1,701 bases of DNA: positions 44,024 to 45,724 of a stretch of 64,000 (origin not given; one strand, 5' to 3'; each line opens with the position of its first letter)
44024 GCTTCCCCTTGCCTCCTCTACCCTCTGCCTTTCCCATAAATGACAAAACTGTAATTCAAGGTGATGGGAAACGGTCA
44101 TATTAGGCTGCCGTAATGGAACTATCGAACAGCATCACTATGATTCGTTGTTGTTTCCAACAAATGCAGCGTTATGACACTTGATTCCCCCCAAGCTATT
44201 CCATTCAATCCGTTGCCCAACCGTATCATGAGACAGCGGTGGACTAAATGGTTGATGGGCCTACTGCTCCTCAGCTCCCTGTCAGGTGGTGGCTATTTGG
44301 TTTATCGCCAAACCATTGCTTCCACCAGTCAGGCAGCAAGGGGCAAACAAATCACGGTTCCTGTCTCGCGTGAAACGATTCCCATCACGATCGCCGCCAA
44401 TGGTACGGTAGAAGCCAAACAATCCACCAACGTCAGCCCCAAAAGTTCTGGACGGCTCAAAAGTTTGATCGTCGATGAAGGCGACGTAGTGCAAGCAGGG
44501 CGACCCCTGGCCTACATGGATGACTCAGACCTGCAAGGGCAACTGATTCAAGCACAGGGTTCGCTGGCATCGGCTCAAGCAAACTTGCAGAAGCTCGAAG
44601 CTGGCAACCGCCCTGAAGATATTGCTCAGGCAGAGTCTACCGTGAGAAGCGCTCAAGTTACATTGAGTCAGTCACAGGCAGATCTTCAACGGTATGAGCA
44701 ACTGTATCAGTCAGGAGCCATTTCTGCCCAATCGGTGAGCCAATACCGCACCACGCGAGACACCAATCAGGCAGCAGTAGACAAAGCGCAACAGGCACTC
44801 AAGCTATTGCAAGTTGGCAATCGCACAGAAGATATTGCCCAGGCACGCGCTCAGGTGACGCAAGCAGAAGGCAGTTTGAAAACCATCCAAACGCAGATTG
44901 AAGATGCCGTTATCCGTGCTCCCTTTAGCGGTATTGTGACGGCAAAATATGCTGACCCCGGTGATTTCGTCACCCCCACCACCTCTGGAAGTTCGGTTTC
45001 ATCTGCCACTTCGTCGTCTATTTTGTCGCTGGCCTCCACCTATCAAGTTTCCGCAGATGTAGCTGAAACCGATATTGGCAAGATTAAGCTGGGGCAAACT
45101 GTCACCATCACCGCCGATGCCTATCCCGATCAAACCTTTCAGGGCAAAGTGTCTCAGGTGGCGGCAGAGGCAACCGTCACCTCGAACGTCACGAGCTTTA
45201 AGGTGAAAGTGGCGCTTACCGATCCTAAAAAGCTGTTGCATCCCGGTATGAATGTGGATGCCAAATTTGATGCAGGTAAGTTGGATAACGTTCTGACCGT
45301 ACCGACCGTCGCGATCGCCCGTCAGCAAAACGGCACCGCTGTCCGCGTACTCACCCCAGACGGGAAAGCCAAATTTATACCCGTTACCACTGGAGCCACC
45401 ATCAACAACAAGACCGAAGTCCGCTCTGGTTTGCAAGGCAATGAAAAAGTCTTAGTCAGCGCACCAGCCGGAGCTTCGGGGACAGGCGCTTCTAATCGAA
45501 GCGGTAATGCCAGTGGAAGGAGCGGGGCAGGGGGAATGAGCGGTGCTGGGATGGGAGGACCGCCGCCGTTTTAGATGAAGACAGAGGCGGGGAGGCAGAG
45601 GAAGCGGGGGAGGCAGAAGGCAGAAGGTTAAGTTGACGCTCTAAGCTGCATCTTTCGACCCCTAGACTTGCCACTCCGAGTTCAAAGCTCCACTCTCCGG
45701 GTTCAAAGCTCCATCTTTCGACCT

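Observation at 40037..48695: Self-contained regulon: CusRS-like two-component system, secreted repeat protein and MacAB-like exporter joined by an identical 22-bp box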

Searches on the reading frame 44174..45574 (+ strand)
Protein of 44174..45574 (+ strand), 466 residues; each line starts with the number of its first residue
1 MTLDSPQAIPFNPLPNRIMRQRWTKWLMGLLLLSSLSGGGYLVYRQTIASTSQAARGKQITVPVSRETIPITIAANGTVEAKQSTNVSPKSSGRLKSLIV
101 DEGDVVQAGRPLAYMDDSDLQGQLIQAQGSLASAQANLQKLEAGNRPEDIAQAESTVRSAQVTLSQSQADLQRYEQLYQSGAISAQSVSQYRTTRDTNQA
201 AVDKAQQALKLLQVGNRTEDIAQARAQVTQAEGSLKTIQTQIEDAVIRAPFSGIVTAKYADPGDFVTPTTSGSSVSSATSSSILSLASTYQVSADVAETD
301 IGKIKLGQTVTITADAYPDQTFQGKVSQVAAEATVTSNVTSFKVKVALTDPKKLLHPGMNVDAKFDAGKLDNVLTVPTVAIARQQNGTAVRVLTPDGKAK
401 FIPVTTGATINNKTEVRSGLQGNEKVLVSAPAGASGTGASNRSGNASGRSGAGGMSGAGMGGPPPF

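Call 6: search_protein_families(library=pfam, proteins=[window:44174-45574:+], max_evalue=0.01)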
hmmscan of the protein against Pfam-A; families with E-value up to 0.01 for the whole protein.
window:44174-45574:+ (466 aa): 4 families
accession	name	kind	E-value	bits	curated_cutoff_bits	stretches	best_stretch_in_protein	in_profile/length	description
PF16576.10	HlyD_D23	-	1.2e-20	74.1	30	1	72-360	5-213/214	Barrel-sandwich domain of CusB or HlyD membrane-fusion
PF13437.12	HlyD_3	-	6.8e-17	62.6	22.2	1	246-358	1-106/106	HlyD family secretion protein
PF13533.13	Biotin_lipoyl_2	-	5e-06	26.7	29.8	1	86-116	2-32/32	Biotin-lipoyl like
PF00364.28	Biotin_lipoyl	-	0.00095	19.4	22.1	1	82-114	40-72/73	Biotin-requiring enzyme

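Call 9: search_protein_families(library=ncbifam, proteins=[window:44174-45574:+], max_evalue=0.001)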
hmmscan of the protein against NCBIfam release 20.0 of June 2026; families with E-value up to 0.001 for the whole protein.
window:44174-45574:+ (466 aa): 22 families
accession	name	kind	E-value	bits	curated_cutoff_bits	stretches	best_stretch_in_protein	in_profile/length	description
TIGR01730.1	RND_mfp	subfamily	4.6e-55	186.8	94.9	3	217-429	107-308/322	efflux RND transporter periplasmic adaptor subunit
NF002939.0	PRK03598.1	equivalog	5e-53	180.4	393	1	84-366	44-326/332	secretion protein HlyD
TIGR00998.1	8a0101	subfamily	2e-33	115.8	390.8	1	79-332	38-284/334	EmrA/EmrK family multidrug efflux transporter periplasmic adaptor subunit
TIGR00999.1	8a0102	subfamily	1.9e-27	96.1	319.3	1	148-428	20-264/271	CzcB/NccB family metal efflux transporter periplasmic adaptor subunit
TIGR02971.1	heterocyst_DevB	subfamily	3.3e-24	85.9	129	1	85-330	14-279/327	ABC exporter membrane fusion protein, DevB family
NF008606.0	PRK11578.1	equivalog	1.2e-22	80.5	342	1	51-430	28-364/371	macrolide transporter subunit MacA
NF008589.1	PRK11556.1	equivalog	1.8e-22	79.8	391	2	218-427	166-372/392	MdtA/MuxA family multidrug efflux RND transporter periplasmic adaptor subunit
NF007785.0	PRK10476.1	equivalog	1.8e-21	76.3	376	1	74-331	39-286/347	multidrug transporter subunit MdtN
TIGR01843.1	type_I_hlyD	subfamily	4e-21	75.5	208.65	2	219-366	245-397/422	HlyD family type I secretion periplasmic adaptor subunit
NF007132.1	PRK09578.1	equivalog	2.9e-16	59.2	512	2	331-435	264-368/396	MexX/AxyX family multidrug efflux RND transporter periplasmic adaptor subunit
NF011715.0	PRK15136.1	equivalog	2.4e-15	56.1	563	1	86-328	63-291/390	multidrug efflux MFS transporter periplasmic adaptor subunit EmrA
NF033138.2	RND-peri-MexC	equivalog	2e-13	50.3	625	1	218-435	145-364/375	MexC family multidrug efflux RND transporter periplasmic adaptor subunit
TIGR03794.1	NHLM_micro_HlyD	equivalog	1e-11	44.4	156.2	2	68-143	41-117/421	NHLP bacteriocin system secretion protein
NF038010.1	ABC_adapt_DarC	equivalog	7.1e-11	41.4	450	1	21-429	9-403/417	darobactin export ABC transporter periplasmic adaptor subunit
NF033834.1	RND_adapt_MexA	exception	1.6e-08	34.1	750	1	149-427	95-345/373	multidrug efflux RND transporter periplasmic adaptor subunit MexA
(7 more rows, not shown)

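Call 23: find_homologous_proteins(query=window:44174-45574:+, max_evalue=1e-30)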
Query window:44174-45574:+ (466 aa): 2414 proteins with E <= 1e-30 among 8000 candidates; the best 120 are listed.
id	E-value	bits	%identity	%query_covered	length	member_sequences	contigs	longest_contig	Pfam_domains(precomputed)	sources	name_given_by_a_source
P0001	8.3e-289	976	100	100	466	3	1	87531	PF25973.1,PF26002.1,PF25881.1,PF25989.1,PF25990.1,PF25967.1,PF25917.1,PF25885.1,PF25954.1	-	-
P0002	3.4e-240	816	91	91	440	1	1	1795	PF25973.1,PF25984.1,PF26002.1,PF25876.1,PF25881.1,PF25989.1,PF25990.1,PF25967.1,PF25917.1,PF25885.1,PF25954.1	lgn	-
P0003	4.8e-202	690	73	96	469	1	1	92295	PF25973.1,PF25876.1,PF25881.1,PF25989.1,PF25990.1,PF25967.1,PF25917.1,PF25885.1,PF25954.1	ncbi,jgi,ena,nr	ncbi:MAG: efflux RND transporter periplasmic adaptor subunit [Myxacorys chilensis ATA2-1-KO14]|jgi:H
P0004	1.8e-197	675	63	100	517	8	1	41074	PF25973.1,PF26002.1,PF25876.1,PF25881.1,PF25989.1,PF25990.1,PF25917.1,PF25885.1,PF25954.1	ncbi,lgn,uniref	ncbi:efflux RND transporter periplasmic adaptor subunit [Scytonema sp. PRP1]|uniref:efflux RND trans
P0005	2.7e-196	671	75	93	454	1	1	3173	PF25973.1,PF25876.1,PF25881.1,PF25989.1,PF25990.1,PF25917.1,PF25885.1,PF25954.1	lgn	-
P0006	5.2e-196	670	65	93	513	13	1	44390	PF25973.1,PF25876.1,PF25881.1,PF25989.1,PF25990.1,PF25917.1,PF25954.1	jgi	jgi:HlyD family secretion protein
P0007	5.6e-195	667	64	92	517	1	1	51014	PF25876.1,PF25881.1,PF25989.1,PF25990.1,PF25967.1,PF25917.1,PF25954.1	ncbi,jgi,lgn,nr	ncbi:MAG: efflux RND transporter periplasmic adaptor subunit [Scytonematopsis contorta HA4267-MV1]|j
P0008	2.1e-192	658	64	92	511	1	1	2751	PF25973.1,PF26002.1,PF25876.1,PF25881.1,PF25989.1,PF25990.1,PF25917.1,PF25885.1,PF25954.1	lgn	-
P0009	3.8e-192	657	63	95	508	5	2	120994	PF25973.1,PF25881.1,PF25989.1,PF25990.1,PF25967.1,PF25917.1,PF25954.1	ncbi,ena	-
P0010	6.1e-188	644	69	95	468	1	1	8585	PF25973.1,PF25984.1,PF26002.1,PF25989.1,PF25940.1,PF25967.1,PF25917.1,PF25876.1,PF25881.1,PF25990.1,PF25885.1,PF25954.1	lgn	-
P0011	2.9e-187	641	63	95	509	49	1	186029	PF25881.1,PF25989.1,PF25990.1,PF25967.1,PF25917.1,PF25954.1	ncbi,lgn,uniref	ncbi:MAG: efflux RND transporter periplasmic adaptor subunit [Nostoc sp.]|uniref:efflux RND transpor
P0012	2.1e-186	638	72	95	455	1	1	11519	PF25973.1,PF25876.1,PF25881.1,PF25989.1,PF25990.1,PF25917.1,PF25954.1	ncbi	-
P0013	2.2e-186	638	67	95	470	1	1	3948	PF25973.1,PF26002.1,PF25881.1,PF25989.1,PF25940.1,PF25990.1,PF25967.1,PF25917.1,PF25954.1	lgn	-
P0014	1.5e-182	626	68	92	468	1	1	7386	PF25973.1,PF26002.1,PF25876.1,PF25881.1,PF25989.1,PF25990.1,PF25967.1,PF25917.1,PF25885.1,PF25954.1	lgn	-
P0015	1.5e-182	626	61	98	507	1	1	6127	PF25973.1,PF26002.1,PF06476.18,PF25881.1,PF25989.1,PF25990.1,PF25967.1,PF25917.1,PF25954.1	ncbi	-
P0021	2.9e-176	605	60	93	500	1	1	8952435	PF25973.1,PF25876.1,PF25881.1,PF25989.1,PF25990.1,PF25917.1,PF25954.1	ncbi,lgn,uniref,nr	ncbi:RND family efflux transporter MFP subunit [Calothrix parasitica NIES-267]|uniref:RND family eff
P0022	3.9e-176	605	67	92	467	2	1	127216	PF25973.1,PF26002.1,PF25876.1,PF25881.1,PF25989.1,PF25990.1,PF25967.1,PF25917.1,PF25885.1,PF25954.1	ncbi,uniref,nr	ncbi:efflux RND transporter periplasmic adaptor subunit [Leptolyngbya sp. FACHB-261]|uniref:efflux R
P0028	7.9e-168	577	63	95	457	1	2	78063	PF25973.1,PF26002.1,PF25876.1,PF25881.1,PF25989.1,PF25990.1,PF25917.1,PF25885.1,PF25954.1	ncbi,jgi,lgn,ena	ncbi:MAG TPA: efflux RND transporter periplasmic adaptor subunit [Coleofasciculaceae cyanobacterium]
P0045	4.3e-150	519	52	92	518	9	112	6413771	PF25973.1,PF26002.1,PF25881.1,PF25989.1,PF25990.1,PF25917.1,PF25954.1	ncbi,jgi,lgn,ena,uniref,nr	ncbi:efflux RND transporter periplasmic adaptor subunit [Anabaena sp. FACHB-709]|uniref:RND efflux p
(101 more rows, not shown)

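Call 24: find_encoding_contigs(protein=P0003, flank=10000, max_places=1)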
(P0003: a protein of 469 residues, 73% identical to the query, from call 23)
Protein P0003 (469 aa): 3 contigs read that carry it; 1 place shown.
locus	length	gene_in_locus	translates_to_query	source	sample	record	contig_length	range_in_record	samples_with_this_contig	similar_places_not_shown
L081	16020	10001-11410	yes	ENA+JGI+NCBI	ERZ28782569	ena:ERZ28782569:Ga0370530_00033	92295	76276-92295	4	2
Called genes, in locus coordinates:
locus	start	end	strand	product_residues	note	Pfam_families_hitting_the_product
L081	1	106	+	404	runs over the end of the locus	PF00440:TetR_N, PF14246:TetR_C_7 (weak)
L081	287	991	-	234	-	PF27998:ArabinogalactanP (weak), PF02469:Fasciclin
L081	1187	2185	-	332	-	PF24807:WD40_CDC20-Fz, PF24814:WD40_Prp19, PF24817:WD40_WDHD1_1st, PF25168:Beta-prop_WDR36-Utp21_2nd, PF25175:Beta-prop_WDR5, PF23381:Beta-prop_IFT122_1st, PF25173:Beta-prop_WDR3_1st, PF25391:WD40_Gbeta, +26 more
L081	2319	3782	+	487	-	-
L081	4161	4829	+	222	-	-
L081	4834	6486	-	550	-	PF03460:NIR_SIR_ferr, PF01077:NIR_SIR, PF03460:NIR_SIR_ferr, PF01077:NIR_SIR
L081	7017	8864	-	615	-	PF00528:BPD_transp_1, PF00005:ABC_tran, PF13304:AAA_21 (weak)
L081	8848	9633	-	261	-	PF01547:SBP_bac_1, PF13531:SBP_bac_11, PF12974:Phosphonate-bd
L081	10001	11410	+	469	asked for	PF25917:BSH_RND (weak), PF25973:BSH_CzcB (weak), PF25881:HH_YBHG, PF25885:HH_EMRA (weak), PF25876:HH_MFP_RND (weak), PF25954:Beta-barrel_RND_2, PF25990:Beta-barrel_YknX, PF25989:YknX_C (weak), +1 more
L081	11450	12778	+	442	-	PF12704:MacB_PCD, PF02687:FtsX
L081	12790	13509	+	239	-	PF00005:ABC_tran, PF02463:SMC_N (weak), PF13304:AAA_21 (faint)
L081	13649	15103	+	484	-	PF12161:HsdM_N (faint), PF02384:N6_Mtase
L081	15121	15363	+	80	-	-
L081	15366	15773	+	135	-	PF01850:PIN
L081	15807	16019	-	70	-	?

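Call 25: find_encoding_contigs(protein=P0022, flank=10000, max_places=1)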
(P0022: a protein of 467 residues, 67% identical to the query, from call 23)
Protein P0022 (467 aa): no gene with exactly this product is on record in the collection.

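Call 26: find_encoding_contigs(protein=P0004, flank=10000, max_places=1)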
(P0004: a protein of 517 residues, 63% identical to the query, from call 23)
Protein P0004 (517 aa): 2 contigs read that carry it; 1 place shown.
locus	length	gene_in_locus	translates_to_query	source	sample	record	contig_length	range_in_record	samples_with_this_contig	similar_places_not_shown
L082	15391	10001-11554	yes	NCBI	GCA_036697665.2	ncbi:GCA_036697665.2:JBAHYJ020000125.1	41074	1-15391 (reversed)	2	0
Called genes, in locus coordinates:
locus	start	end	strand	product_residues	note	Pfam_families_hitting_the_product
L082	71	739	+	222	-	PF13185:GAF_2, PF01590:GAF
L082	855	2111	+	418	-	PF01494:FAD_binding_3, PF01266:DAO (faint), PF07992:Pyr_redox_2 (weak), PF22578:GGR_cat (weak)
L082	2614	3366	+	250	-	-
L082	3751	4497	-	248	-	PF00072:Response_reg, PF00486:Trans_reg_C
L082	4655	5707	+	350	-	PF00561:Abhydrolase_1 (weak), PF12697:Abhydrolase_6, PF12146:Hydrolase_4 (weak)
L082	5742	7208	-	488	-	PF00672:HAMP, PF00512:HisKA, PF02518:HATPase_c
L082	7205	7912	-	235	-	PF00072:Response_reg, PF00486:Trans_reg_C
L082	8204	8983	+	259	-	PF00775:Dioxygenase_C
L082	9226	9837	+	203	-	-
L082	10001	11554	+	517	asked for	PF25917:BSH_RND, PF25881:HH_YBHG, PF25876:HH_MFP_RND (weak), PF25885:HH_EMRA (weak), PF25954:Beta-barrel_RND_2, PF25990:Beta-barrel_YknX, PF26002:Beta-barrel_AprE (weak), PF25989:YknX_C (weak), +1 more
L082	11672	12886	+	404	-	PF12704:MacB_PCD, PF02687:FtsX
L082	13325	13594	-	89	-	PF07282:Cas12f1-like_TNB (weak)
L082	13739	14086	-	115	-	-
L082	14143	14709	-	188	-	-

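Call 28: find_encoding_contigs(protein=P0011, flank=10000, max_places=1)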
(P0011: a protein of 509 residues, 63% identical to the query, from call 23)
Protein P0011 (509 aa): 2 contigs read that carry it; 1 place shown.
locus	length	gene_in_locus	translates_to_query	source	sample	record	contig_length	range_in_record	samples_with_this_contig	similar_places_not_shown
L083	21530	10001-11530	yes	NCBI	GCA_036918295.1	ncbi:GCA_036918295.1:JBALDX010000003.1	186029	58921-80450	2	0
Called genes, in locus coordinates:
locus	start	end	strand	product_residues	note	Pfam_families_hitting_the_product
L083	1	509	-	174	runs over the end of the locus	PF09858:DUF2085 (weak)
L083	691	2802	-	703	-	PF19420:DDAH_eukar, PF04455:Saccharop_dh_N, PF21571:ArgZ-like_C_1st, PF21570:ArgZ-like_C_2nd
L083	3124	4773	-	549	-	-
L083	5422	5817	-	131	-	-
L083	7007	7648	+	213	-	-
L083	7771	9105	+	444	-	-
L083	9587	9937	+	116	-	-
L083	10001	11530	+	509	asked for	PF25917:BSH_RND, PF25881:HH_YBHG, PF25954:Beta-barrel_RND_2, PF25990:Beta-barrel_YknX, PF25967:RND-MFP_C (weak), PF25989:YknX_C (weak)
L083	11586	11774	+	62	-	-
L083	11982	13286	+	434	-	PF12704:MacB_PCD, PF02687:FtsX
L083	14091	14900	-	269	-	PF00081:Sod_Fe_N, PF02777:Sod_Fe_C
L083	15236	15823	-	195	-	PF00929:RNase_T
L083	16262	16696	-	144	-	-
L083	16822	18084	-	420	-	PF00072:Response_reg, PF02518:HATPase_c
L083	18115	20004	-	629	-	PF25487:ETR1_N, PF00512:HisKA, PF02518:HATPase_c, PF00072:Response_reg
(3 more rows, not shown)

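Call 29: find_encoding_contigs(protein=P0009, flank=10000, max_places=1)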
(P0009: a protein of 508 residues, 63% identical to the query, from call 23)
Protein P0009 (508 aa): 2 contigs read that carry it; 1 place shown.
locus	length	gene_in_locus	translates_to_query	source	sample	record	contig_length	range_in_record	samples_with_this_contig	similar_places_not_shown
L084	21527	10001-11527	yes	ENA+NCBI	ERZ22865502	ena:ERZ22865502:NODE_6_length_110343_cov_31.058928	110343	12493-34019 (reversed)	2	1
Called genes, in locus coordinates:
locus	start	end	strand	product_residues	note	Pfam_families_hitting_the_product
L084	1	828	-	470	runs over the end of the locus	PF00069:Pkinase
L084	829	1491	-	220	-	PF05762:VWA_CoxE (weak), PF00092:VWA, PF13519:VWA_2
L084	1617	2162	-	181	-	PF01751:Toprim, PF13662:Toprim_4 (weak), PF01131:Topoisom_bac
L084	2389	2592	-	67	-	-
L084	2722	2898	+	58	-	-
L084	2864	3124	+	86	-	PF05685:Uma2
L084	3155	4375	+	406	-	PF05685:Uma2, PF00990:GGDEF, PF00563:EAL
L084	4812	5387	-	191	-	PF00885:DMRL_synthase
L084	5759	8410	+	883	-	PF22422:MGH1-like_GH, PF03200:Glyco_hydro_63, PF22422:MGH1-like_GH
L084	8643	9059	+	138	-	-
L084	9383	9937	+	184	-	PF01292:Ni_hydr_CYTB, PF14358:DUF4405 (faint)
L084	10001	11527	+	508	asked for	PF25917:BSH_RND, PF25973:BSH_CzcB (weak), PF25881:HH_YBHG, PF25954:Beta-barrel_RND_2, PF25990:Beta-barrel_YknX, PF25967:RND-MFP_C (weak), PF25989:YknX_C (weak)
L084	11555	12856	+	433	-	PF12704:MacB_PCD, PF02687:FtsX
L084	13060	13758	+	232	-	PF00005:ABC_tran, PF02463:SMC_N (weak), PF13304:AAA_21 (faint)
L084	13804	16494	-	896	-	PF00989:PAS, PF08448:PAS_4, PF13188:PAS_8 (weak), PF08448:PAS_4, PF00989:PAS, PF08448:PAS_4, PF00990:GGDEF, PF00563:EAL, +4 more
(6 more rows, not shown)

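Call 30: find_encoding_contigs(protein=P0012, flank=10000, max_places=1)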
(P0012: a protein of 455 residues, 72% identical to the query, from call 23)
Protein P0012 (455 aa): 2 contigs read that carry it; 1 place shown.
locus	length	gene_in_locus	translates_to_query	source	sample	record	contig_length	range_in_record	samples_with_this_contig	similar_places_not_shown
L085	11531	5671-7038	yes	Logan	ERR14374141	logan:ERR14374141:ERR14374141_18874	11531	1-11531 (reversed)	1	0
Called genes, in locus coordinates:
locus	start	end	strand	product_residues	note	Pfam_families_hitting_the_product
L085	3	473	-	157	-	?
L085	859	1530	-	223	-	PF14014:DUF4230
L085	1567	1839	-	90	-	-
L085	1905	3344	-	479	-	PF00672:HAMP, PF00512:HisKA, PF02518:HATPase_c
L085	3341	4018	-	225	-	PF00072:Response_reg, PF00486:Trans_reg_C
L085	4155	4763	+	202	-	-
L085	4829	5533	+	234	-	PF00775:Dioxygenase_C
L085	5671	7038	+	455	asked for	PF25876:HH_MFP_RND (faint), PF25917:BSH_RND, PF25973:BSH_CzcB, PF25881:HH_YBHG, PF25954:Beta-barrel_RND_2, PF25990:Beta-barrel_YknX, PF25989:YknX_C (weak)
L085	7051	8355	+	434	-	PF12704:MacB_PCD, PF02687:FtsX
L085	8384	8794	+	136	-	PF00072:Response_reg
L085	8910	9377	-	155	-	PF09150:Carot_N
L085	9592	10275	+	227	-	PF21948:LplA-B_cat, PF03099:BPL_LplA_LipB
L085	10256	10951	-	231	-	PF05685:Uma2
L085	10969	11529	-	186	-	?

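Call 49: find_encoding_contigs(protein=P0021, flank=6000, max_places=1)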
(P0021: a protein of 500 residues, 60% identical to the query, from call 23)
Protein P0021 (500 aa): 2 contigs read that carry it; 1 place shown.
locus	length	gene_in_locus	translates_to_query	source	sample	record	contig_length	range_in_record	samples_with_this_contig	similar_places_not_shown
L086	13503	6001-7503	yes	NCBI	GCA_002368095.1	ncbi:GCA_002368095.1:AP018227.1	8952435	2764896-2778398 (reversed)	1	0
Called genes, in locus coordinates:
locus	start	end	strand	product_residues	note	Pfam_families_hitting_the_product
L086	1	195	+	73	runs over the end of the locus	-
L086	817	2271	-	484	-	PF00672:HAMP (weak), PF00512:HisKA, PF02518:HATPase_c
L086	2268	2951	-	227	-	PF00072:Response_reg, PF00486:Trans_reg_C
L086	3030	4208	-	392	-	PF14240:YHYH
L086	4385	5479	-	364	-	PF14240:YHYH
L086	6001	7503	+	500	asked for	PF25917:BSH_RND, PF25973:BSH_CzcB (faint), PF25881:HH_YBHG, PF25876:HH_MFP_RND (weak), PF25954:Beta-barrel_RND_2, PF25990:Beta-barrel_YknX, PF25989:YknX_C (weak)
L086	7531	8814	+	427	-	PF12704:MacB_PCD, PF02687:FtsX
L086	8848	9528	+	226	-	PF00005:ABC_tran, PF02463:SMC_N (faint)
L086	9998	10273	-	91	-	-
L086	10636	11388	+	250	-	-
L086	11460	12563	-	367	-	PF00724:Oxidored_FMN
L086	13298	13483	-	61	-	-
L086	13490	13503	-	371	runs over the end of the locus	PF03747:ADP_ribosyl_GH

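Call 50: find_encoding_contigs(protein=P0028, flank=6000, max_places=1)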
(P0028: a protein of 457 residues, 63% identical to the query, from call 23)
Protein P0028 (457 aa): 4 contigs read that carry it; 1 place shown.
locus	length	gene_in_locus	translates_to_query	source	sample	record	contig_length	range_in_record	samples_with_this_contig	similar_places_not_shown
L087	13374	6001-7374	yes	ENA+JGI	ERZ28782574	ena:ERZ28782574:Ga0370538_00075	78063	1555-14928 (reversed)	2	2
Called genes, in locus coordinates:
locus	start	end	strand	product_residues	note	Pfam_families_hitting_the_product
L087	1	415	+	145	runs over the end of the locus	-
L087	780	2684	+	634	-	PF00999:Na_H_Exchanger, PF02254:TrkA_N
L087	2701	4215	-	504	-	PF00672:HAMP, PF00512:HisKA, PF02518:HATPase_c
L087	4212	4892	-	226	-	PF00072:Response_reg, PF00486:Trans_reg_C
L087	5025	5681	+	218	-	PF19187:HTH_PafC (faint), PF20432:Xre-like-HTH (faint)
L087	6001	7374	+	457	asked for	PF25917:BSH_RND, PF25973:BSH_CzcB (weak), PF25881:HH_YBHG, PF25885:HH_EMRA (weak), PF25876:HH_MFP_RND, PF25954:Beta-barrel_RND_2, PF25990:Beta-barrel_YknX, PF26002:Beta-barrel_AprE (weak), +1 more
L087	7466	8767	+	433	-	PF12704:MacB_PCD, PF02687:FtsX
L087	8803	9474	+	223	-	PF00005:ABC_tran, PF02463:SMC_N (faint), PF13304:AAA_21 (faint)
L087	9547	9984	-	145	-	PF02082:Rrf2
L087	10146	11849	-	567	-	PF00395:SLH (weak), PF04966:OprB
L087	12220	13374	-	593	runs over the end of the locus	PF00395:SLH (weak), PF04966:OprB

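Call 51: find_encoding_contigs(protein=P0045, flank=6000, max_places=1)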
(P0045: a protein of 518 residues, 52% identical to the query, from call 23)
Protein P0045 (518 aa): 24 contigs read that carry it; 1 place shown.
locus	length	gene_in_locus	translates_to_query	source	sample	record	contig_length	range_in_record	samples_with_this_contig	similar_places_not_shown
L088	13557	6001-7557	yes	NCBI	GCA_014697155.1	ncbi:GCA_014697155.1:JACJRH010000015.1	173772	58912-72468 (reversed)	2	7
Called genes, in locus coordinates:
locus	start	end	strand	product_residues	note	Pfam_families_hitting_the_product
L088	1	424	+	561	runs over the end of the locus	PF02254:TrkA_N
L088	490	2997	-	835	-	PF00521:DNA_topoisoIV, PF03989:DNA_gyraseA_C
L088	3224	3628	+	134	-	PF00072:Response_reg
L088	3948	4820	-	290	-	-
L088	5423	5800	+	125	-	-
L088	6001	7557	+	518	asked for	PF25917:BSH_RND, PF25973:BSH_CzcB, PF25881:HH_YBHG, PF25954:Beta-barrel_RND_2, PF25990:Beta-barrel_YknX, PF26002:Beta-barrel_AprE (weak), PF25989:YknX_C (weak)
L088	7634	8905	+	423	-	PF12704:MacB_PCD, PF02687:FtsX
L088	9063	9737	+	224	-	PF00005:ABC_tran, PF02463:SMC_N (faint), PF13304:AAA_21 (faint)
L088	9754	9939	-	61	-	-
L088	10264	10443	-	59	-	-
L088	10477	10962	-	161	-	PF00502:Phycobilisome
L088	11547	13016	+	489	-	PF25917:BSH_RND, PF25881:HH_YBHG, PF25954:Beta-barrel_RND_2, PF25990:Beta-barrel_YknX, PF26002:Beta-barrel_AprE (weak), PF25967:RND-MFP_C, PF25989:YknX_C (weak)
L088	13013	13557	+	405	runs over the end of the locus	PF12704:MacB_PCD, PF02687:FtsX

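Call 55: search_protein_families(library=padloc, proteins=[window:44174-45574:+], max_evalue=0.001)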
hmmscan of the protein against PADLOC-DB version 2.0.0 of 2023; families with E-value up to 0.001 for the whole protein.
window:44174-45574:+ (466 aa): 0 families
